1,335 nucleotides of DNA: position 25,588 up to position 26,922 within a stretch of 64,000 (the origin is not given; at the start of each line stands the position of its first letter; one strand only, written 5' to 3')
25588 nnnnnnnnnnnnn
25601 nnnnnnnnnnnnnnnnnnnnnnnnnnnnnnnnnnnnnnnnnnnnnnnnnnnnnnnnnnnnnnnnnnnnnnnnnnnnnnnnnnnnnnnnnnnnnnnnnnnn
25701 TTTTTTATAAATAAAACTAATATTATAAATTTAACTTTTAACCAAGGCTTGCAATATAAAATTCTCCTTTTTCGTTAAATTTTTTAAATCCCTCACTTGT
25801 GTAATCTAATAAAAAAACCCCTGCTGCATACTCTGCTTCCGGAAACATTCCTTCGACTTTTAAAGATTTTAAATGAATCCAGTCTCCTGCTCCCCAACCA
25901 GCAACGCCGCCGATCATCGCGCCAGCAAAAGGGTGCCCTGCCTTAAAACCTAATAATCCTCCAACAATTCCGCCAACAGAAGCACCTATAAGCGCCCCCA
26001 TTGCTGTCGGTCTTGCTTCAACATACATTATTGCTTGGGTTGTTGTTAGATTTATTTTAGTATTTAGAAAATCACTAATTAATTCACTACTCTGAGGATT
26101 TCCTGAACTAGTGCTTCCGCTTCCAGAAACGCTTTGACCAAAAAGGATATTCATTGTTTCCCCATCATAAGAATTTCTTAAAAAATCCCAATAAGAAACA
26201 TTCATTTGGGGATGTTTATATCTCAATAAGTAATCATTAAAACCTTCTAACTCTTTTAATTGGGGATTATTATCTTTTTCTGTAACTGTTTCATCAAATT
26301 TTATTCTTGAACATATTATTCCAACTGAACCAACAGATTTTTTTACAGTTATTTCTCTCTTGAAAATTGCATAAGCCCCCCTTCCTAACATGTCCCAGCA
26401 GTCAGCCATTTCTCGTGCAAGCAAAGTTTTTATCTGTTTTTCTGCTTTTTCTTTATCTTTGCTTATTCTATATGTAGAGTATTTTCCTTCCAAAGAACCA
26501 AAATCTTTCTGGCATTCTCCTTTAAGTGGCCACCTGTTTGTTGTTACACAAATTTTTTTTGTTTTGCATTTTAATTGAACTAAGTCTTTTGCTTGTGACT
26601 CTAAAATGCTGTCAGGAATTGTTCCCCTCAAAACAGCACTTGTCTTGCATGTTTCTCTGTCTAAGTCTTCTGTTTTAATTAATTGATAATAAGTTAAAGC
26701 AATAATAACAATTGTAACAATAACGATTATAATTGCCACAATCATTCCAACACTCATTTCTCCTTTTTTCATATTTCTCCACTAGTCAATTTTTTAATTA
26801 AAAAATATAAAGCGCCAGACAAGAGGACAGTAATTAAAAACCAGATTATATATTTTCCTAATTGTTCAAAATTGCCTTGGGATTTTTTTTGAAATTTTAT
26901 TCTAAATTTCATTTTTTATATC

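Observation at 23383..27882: Six-gene operon of class-III-signal-peptide (pilin-like) proteins, physically separated from the pilus machinery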

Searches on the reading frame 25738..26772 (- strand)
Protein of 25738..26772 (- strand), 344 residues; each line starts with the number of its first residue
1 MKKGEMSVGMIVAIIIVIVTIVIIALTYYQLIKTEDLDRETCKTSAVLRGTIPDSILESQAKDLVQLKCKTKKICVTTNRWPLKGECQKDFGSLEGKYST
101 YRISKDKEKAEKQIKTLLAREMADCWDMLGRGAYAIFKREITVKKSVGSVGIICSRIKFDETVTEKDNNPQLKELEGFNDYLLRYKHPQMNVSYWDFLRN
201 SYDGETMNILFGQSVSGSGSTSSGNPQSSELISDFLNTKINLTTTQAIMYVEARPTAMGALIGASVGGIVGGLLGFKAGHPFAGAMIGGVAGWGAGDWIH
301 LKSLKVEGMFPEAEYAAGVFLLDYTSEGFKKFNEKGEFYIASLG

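Call 6: search_protein_families(library=pfam, max_evalue=0.1, proteins=[window:25738-26772:-])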
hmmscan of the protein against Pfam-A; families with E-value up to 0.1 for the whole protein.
window:25738-26772:- (344 aa): 2 families
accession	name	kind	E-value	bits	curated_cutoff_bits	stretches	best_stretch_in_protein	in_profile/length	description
PF13441.11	Gly-zipper_YMGG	-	0.00053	20.1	28.9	1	256-296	3-39/45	YMGG-like Gly-zipper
PF05433.20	Rick_17kDa_Anti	-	0.0066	16.8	24.2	1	258-297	1-40/43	Glycine zipper 2TM domain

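Call 16: find_encoding_contigs(protein=window:25738-26772:-, flank=10000, max_places=6)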
Protein window:25738-26772:- (344 aa): no gene with exactly this product is on record in the collection.

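Call 17: find_homologous_proteins(query=window:25738-26772:-, max_evalue=0.01)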
Query window:25738-26772:- (344 aa): 21 proteins with E <= 0.01 among 4767 candidates.
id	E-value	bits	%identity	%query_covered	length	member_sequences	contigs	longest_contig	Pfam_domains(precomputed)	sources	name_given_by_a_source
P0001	8.8e-228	773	100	100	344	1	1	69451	PF13441.13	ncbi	ncbi:MAG: hypothetical protein QXX68_01975 [Candidatus Pacearchaeota archaeon]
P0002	6.7e-178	609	76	100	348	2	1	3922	-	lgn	-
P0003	7.1e-159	546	71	99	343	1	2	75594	-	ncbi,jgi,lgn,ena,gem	-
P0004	1.2e-106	375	52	100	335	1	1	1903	-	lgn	-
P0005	6.0e-105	369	51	98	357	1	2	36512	-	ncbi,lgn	-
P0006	1.0e-102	362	49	98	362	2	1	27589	-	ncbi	-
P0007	4.2e-100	353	47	92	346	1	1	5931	-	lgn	-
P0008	5.0e-100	353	53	96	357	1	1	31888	-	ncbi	-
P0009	6.4e-97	343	52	96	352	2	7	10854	-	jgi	jgi:hypothetical protein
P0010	1.5e-96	342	51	96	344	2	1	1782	-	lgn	-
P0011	4.6e-93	330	47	96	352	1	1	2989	-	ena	-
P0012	6.9e-93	329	52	99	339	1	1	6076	-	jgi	jgi:uncharacterized membrane protein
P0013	1.0e-92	329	51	99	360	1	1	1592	-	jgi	jgi:hypothetical protein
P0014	5.1e-91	323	46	99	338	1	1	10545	-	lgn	-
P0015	1.4e-90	322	49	96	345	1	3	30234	-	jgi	jgi:hypothetical protein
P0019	1.2e-51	194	36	97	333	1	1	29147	-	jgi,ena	-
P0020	1.4e-50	190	37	97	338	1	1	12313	-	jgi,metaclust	metaclust:\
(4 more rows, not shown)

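Call 18: find_encoding_contigs(protein=P0003, flank=10000, max_places=2)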
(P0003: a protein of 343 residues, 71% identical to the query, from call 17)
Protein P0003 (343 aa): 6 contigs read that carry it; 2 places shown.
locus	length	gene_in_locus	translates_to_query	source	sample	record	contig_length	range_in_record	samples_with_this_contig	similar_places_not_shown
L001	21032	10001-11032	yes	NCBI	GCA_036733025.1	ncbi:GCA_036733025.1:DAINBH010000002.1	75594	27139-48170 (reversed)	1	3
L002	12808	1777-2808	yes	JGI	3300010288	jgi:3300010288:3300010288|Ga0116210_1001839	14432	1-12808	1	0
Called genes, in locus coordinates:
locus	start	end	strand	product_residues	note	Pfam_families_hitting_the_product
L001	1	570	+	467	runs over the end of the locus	PF01336:tRNA_anti-codon, PF00152:tRNA-synt_2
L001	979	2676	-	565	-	PF00999:Na_H_Exchanger, PF02254:TrkA_N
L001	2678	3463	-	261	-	-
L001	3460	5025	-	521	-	-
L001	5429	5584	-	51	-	-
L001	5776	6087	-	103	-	PF01918:Alba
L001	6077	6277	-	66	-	PF00833:Ribosomal_S17e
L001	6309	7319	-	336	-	-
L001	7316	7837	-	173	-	PF02778:tRNA_int_endo_N (weak), PF01974:tRNA_int_endo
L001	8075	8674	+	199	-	-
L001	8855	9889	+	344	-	-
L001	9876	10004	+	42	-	-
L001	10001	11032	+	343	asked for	-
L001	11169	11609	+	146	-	-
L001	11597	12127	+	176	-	-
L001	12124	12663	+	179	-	-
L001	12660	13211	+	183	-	-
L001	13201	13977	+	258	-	-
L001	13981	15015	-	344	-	PF00752:XPG_N, PF00867:XPG_I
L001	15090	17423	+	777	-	PF03104:DNA_pol_B_exo1, PF00136:DNA_pol_B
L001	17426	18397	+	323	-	PF17125:Methyltr_RsmF_N, PF01189:Methyltr_RsmB-F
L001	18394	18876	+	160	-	PF13636:Methyltranf_PUA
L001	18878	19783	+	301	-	PF00557:Peptidase_M24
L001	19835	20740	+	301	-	PF03193:RsgA_GTPase (faint), PF00025:Arf (weak), PF01926:MMR_HSR1, PF02421:FeoB_N, PF02824:TGS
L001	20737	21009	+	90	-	-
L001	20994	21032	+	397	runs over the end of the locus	PF01970:TctA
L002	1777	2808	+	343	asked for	-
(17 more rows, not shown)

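Call 19: find_encoding_contigs(protein=P0005, flank=10000, max_places=2)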
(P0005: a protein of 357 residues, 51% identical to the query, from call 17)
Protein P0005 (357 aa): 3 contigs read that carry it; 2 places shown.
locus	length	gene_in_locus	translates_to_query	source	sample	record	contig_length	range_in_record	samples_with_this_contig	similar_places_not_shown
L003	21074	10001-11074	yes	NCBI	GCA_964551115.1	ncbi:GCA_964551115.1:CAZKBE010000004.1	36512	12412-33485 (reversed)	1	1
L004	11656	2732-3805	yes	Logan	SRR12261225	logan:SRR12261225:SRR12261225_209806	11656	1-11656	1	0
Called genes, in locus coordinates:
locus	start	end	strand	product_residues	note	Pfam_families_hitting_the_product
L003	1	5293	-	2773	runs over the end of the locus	?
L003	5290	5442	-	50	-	-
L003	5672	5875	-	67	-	PF00833:Ribosomal_S17e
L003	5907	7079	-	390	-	-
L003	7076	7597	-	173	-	PF02778:tRNA_int_endo_N, PF01974:tRNA_int_endo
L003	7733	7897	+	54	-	-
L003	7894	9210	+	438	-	-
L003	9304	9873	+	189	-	-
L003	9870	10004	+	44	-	-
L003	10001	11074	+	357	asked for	-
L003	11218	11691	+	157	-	-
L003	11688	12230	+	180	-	-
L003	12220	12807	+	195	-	-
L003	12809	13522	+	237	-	-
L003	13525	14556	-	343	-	PF00752:XPG_N, PF00867:XPG_I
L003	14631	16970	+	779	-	PF03104:DNA_pol_B_exo1, PF13482:RNase_H_2 (weak), PF03175:DNA_pol_B_2 (weak), PF00136:DNA_pol_B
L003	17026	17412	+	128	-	PF01870:Hjc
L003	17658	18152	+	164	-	PF27325:MJ0538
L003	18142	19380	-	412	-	-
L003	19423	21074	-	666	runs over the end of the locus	-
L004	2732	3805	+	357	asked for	-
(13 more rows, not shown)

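Call 20: find_encoding_contigs(protein=P0019, flank=10000, max_places=2)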
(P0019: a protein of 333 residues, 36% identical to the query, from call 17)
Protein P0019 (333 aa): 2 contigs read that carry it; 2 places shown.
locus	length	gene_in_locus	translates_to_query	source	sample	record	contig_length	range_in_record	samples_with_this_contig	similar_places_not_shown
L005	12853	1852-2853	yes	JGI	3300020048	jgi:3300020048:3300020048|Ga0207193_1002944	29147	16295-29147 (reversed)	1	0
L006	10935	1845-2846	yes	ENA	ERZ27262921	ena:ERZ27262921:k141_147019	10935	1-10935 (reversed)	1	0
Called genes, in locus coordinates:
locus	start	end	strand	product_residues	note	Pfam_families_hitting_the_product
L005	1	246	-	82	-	?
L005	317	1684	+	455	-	-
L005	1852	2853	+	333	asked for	-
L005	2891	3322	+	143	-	-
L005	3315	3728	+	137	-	-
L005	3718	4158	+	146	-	-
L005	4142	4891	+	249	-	-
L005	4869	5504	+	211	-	-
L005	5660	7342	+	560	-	-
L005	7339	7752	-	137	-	-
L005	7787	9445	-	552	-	PF00580:UvrD-helicase, PF13245:AAA_19, PF01443:Viral_helicase1 (faint), PF13361:UvrD_C, PF13538:UvrD_C_2 (faint)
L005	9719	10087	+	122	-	-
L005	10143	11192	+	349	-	-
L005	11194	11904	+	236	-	-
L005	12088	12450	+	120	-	-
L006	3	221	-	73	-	?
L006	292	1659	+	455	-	-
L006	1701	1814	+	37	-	-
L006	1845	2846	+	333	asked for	-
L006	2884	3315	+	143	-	-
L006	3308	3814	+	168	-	-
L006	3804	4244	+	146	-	-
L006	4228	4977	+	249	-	-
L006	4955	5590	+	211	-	-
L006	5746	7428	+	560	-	-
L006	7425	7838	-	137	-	-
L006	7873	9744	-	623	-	PF00580:UvrD-helicase, PF13245:AAA_19, PF01443:Viral_helicase1 (faint), PF13361:UvrD_C, PF13538:UvrD_C_2 (faint)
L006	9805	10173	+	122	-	-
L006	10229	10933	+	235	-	?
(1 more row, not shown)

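Call 23: search_protein_families(library=ncbifam, max_evalue=1, proteins=[window:25738-26772:-])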
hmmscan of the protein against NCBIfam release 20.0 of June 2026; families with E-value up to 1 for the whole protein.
window:25738-26772:- (344 aa): 4 families
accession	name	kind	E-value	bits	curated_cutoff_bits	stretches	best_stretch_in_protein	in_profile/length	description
NF053611.1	YiaD_Gzip_OmpA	equivalog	0.00028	20.6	175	1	252-297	21-69/206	YiaD family glycine zipper/OmpA-like lipoprotein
NF004485.0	PRK05815.3-3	equivalog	0.049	13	249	1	9-41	23-55/281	F0F1 ATP synthase subunit A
NF045849.1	ICE_MMCAP2_0565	equivalog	0.056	13.1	40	1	5-36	13-45/80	Mbov_0395 family pilin-like conjugal transfer protein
NF038235.1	retron_Ec48_2TM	equivalog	0.065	12.8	65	0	11-43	4-39/219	retron Ec48 family effector membrane protein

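Call 30: search_solved_structures(query=A3, max_evalue=10)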
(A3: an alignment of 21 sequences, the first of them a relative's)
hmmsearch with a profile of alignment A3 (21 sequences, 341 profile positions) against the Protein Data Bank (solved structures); distinct sequences matched with E-value up to 10: 9.
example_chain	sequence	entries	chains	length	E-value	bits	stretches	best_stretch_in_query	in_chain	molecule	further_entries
4wmj_A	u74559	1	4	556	0.01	18.2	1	175-295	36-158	Glucose-6-phosphate isomerase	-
6az3_S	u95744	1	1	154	0.065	15.6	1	72-109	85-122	60S ribosomal protein L21, putative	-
3jcs_S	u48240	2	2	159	0.068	15.6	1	72-109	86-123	ribosomal protein L21e | eL21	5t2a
8a3w_S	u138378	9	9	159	0.073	15.5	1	72-107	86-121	Putative 60S ribosomal protein L21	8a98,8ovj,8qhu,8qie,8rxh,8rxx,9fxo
5t5h_U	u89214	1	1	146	0.36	13.2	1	72-104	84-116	Ribosomal protein L21E (60S)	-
7ojf_A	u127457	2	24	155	0.4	13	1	243-306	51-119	Outer membrane lipoprotein slyB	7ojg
2n28_A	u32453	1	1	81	0.62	12.4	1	9-41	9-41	Protein Vpu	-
1r2m_A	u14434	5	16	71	0.94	11.8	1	60-90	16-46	Hydrophobin II | Hydrophobin-2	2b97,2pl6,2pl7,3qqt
4v8m_BU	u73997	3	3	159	1.6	11.1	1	72-105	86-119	60S RIBOSOMAL PROTEIN L21E, PUTATIVE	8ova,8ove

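Call 32: find_encoding_contigs(protein=P0008, flank=10000, max_places=1)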
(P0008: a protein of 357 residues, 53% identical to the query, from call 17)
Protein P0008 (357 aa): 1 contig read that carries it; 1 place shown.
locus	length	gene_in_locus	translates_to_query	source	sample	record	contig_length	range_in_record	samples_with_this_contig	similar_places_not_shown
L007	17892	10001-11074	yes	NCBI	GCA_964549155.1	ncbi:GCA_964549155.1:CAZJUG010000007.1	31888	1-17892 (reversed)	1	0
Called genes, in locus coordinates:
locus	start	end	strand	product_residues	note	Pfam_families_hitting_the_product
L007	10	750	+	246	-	PF02535:Zip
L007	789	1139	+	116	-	PF11969:DcpS_C, PF01230:HIT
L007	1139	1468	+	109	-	PF03819:MazG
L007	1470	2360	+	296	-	PF01734:Patatin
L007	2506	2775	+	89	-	-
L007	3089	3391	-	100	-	PF01918:Alba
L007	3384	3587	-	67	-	PF00833:Ribosomal_S17e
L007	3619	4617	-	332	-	-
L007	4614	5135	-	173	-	PF02778:tRNA_int_endo_N (weak), PF01974:tRNA_int_endo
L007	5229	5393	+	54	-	-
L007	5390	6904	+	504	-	-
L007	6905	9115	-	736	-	-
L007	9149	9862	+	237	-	-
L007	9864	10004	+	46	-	-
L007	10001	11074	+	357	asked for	-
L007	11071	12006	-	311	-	PF03781:FGE-sulfatase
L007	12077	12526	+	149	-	-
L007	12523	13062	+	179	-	-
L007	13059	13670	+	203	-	-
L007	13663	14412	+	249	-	-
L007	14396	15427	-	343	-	PF00752:XPG_N, PF00867:XPG_I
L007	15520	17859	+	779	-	PF03175:DNA_pol_B_2 (faint), PF03104:DNA_pol_B_exo1, PF13482:RNase_H_2 (weak), PF00136:DNA_pol_B, PF08490:DUF1744 (weak)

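Call 33: find_encoding_contigs(protein=P0015, flank=10000, max_places=1)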
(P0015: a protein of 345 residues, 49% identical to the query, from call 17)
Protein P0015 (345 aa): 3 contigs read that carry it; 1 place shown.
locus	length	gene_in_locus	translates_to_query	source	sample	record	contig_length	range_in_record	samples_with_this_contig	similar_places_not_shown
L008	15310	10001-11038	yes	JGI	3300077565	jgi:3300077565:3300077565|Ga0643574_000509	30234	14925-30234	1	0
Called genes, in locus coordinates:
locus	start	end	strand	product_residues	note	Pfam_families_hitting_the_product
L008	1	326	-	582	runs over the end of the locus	PF01411:tRNA-synt_2c, PF07973:tRNA_SAD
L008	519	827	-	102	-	-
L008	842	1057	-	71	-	-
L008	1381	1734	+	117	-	PF04677:CwfJ_C_1 (weak), PF26217:GDPGP1_N (weak), PF11969:DcpS_C, PF01230:HIT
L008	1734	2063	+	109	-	PF03819:MazG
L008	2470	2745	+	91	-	-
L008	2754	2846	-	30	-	-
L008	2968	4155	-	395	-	PF13784:Fic_N, PF02661:Fic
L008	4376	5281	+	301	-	PF13610:DDE_Tnp_IS240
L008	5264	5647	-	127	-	-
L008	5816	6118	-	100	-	PF01918:Alba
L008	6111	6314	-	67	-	PF00833:Ribosomal_S17e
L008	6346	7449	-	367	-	-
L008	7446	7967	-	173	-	PF02778:tRNA_int_endo_N, PF01974:tRNA_int_endo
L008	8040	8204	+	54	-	-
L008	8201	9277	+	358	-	-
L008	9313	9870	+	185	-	-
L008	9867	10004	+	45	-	-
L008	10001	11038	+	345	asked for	-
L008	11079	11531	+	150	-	-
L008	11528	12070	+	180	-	-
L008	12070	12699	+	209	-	-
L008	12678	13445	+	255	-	-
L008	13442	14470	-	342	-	PF00752:XPG_N, PF00867:XPG_I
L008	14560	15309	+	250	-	?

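Call 34: find_encoding_contigs(protein=P0020, flank=10000, max_places=1)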
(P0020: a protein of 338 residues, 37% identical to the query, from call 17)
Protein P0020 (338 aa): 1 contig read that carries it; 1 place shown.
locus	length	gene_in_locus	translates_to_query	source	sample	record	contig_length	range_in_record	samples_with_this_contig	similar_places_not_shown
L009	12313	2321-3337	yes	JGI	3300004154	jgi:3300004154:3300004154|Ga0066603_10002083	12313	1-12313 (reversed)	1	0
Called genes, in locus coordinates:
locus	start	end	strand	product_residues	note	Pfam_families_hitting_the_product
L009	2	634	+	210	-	?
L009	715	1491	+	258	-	-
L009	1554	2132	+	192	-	-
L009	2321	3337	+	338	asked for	-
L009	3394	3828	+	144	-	-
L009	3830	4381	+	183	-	-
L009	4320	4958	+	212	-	-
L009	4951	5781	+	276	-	-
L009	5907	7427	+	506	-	-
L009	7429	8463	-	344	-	PF00752:XPG_N, PF00867:XPG_I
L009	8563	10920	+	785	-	PF03175:DNA_pol_B_2 (faint), PF03104:DNA_pol_B_exo1, PF00136:DNA_pol_B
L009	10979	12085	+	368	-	PF17125:Methyltr_RsmF_N, PF01189:Methyltr_RsmB-F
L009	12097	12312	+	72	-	?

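Call 46: predict_structure(alignment_id=A3)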
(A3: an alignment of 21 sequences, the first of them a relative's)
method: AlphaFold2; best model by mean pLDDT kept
length: 344 residues; sequences in the alignment: 21
mean_pLDDT: 81.1   pTM: 0.76
mean pLDDT of the five models: 81.1, 80.2, 80.0, 72.6, 66.0
residues with pLDDT >= 90: 70; 70-90: 226; 50-70: 32; < 50: 16
segments of 3 or more residues with pLDDT < 50: 31-33, 219-227
pLDDT, mean of each block of 10 residues (from residue 1): 63 88 77 61 87 75 80 90 79 71 92 95 91 85 84 92 83 90 89 84 70 64 47 79 92 88 86 86 85 87 83 83 88 77 57
secondary structure, 60 per line:
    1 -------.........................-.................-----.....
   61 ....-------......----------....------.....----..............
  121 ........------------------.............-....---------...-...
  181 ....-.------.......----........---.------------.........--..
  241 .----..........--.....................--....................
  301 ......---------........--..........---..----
elements in order: H8-32 H34-50 H56-64 E72-77 H88-91 E98-102 H107-128 E147-159 H161-164 E174-176 H178-184 H194-199 H204-211 H228-236 E239-241 E246-255 H258-278 H281-306 E316-323 H326-335

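Call 48: find_homologous_proteins(query=A3, max_evalue=0.001)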
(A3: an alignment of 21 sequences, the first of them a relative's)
Query A3 (21 sequences) (344 aa, profile of the alignment): 78 proteins with E <= 0.001 among 8000 candidates.
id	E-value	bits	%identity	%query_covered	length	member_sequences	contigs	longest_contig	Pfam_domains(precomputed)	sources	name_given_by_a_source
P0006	9.1e-160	550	49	98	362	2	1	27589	-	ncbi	-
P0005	8.4e-159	546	51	98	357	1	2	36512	-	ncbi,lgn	-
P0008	4.2e-158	544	53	96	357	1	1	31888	-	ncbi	-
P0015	1.2e-152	526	49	96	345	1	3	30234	-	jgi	jgi:hypothetical protein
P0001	4.0e-152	524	100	100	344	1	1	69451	PF13441.13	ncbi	ncbi:MAG: hypothetical protein QXX68_01975 [Candidatus Pacearchaeota archaeon]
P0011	2.8e-150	518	47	96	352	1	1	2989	-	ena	-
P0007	5.0e-150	517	47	92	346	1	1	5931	-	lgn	-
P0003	1.3e-149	516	71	99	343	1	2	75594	-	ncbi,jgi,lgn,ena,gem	-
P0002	4.0e-149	515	76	100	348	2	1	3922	-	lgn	-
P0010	2.8e-148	512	51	96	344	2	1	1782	-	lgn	-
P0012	2.5e-144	499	52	99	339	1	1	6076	-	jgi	jgi:uncharacterized membrane protein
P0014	8.2e-144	497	46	99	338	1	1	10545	-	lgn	-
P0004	2.2e-142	492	52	100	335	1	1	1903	-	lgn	-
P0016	1.3e-135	470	52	83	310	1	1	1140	-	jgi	jgi:hypothetical protein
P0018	4.3e-129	449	45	99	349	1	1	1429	-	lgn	-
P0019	3.3e-105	370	36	97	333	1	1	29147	-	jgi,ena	-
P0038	1.7e-43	167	31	56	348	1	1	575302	-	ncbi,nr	ncbi:hypothetical protein KW805_02685 [Candidatus Pacearchaeota archaeon]|nr:hypothetical protein [C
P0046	2.5e-41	160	24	89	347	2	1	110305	-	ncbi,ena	-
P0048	1.5e-40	158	29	59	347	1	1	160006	-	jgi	jgi:hypothetical protein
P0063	2.8e-36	143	29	46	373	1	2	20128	-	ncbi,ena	ncbi:MAG: hypothetical protein AABX66_00545 [Nanoarchaeota archaeon]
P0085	3.0e-28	117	28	53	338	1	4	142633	-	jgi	jgi:hypothetical protein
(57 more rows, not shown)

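Call 50: find_encoding_contigs(protein=P0038, flank=10000, max_places=1)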
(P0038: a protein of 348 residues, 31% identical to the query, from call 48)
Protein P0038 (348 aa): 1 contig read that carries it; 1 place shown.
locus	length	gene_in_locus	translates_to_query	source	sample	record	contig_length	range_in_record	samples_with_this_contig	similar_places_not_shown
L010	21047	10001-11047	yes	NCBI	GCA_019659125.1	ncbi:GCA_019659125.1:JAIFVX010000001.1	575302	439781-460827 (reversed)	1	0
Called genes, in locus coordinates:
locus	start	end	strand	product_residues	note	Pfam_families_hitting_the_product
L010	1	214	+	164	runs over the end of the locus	-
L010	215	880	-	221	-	-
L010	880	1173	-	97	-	-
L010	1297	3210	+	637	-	-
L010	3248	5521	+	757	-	PF00437:T2SSE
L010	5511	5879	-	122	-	-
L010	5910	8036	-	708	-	-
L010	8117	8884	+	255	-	-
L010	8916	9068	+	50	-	-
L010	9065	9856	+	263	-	-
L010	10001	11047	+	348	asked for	-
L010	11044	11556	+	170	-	-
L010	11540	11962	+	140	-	-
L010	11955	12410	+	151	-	-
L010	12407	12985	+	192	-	-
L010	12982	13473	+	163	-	-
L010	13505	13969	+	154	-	-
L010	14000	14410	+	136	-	-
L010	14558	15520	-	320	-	PF01594:AI-2E_transport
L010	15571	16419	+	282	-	PF01478:Peptidase_A24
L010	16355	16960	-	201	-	PF01230:HIT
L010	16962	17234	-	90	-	PF00736:EF1_GNE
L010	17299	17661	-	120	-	PF14325:DUF4383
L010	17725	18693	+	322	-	PF01336:tRNA_anti-codon (faint)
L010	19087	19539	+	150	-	PF04307:YdjM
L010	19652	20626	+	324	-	PF14520:HHH_5, PF00154:RecA_N, PF08423:Rad51, PF13481:AAA_25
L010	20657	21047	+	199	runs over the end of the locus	PF13640:2OG-FeII_Oxy_3, PF13661:2OG-FeII_Oxy_4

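Call 51: find_encoding_contigs(protein=P0046, flank=10000, max_places=1)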
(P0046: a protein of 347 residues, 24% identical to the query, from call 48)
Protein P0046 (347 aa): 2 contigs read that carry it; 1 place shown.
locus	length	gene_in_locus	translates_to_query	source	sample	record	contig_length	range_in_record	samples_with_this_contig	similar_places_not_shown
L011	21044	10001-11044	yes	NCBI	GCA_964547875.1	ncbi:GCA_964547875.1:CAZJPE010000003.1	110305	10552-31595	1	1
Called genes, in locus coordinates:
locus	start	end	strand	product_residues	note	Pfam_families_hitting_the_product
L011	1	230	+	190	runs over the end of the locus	-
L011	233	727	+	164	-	-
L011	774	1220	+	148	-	PF00293:NUDIX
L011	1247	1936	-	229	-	-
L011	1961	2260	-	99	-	-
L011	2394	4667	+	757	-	PF00437:T2SSE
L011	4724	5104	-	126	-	PF01850:PIN (weak)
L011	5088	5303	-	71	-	PF04014:MazE_antitoxin (weak)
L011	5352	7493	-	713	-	-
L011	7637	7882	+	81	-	PF10884:DUF2683 (weak)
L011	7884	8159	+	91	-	-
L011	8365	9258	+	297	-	-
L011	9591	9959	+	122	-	-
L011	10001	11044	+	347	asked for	-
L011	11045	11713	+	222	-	-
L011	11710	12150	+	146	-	-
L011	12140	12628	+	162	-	-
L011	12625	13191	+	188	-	-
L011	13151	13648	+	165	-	-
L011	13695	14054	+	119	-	-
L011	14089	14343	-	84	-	-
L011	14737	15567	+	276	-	PF01478:Peptidase_A24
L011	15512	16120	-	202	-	PF01230:HIT (weak)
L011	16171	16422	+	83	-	-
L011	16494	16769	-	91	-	PF00736:EF1_GNE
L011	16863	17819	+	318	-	PF01336:tRNA_anti-codon (faint)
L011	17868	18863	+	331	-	PF14520:HHH_5, PF00154:RecA_N, PF08423:Rad51, PF13481:AAA_25 (weak)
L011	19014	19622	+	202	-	PF09997:DUF2238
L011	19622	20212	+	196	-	PF10637:Ofd1_CTDD (faint), PF13640:2OG-FeII_Oxy_3, PF13661:2OG-FeII_Oxy_4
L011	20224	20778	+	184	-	PF10637:Ofd1_CTDD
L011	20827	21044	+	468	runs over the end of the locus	PF00270:DEAD, PF04851:ResIII (weak), PF00271:Helicase_C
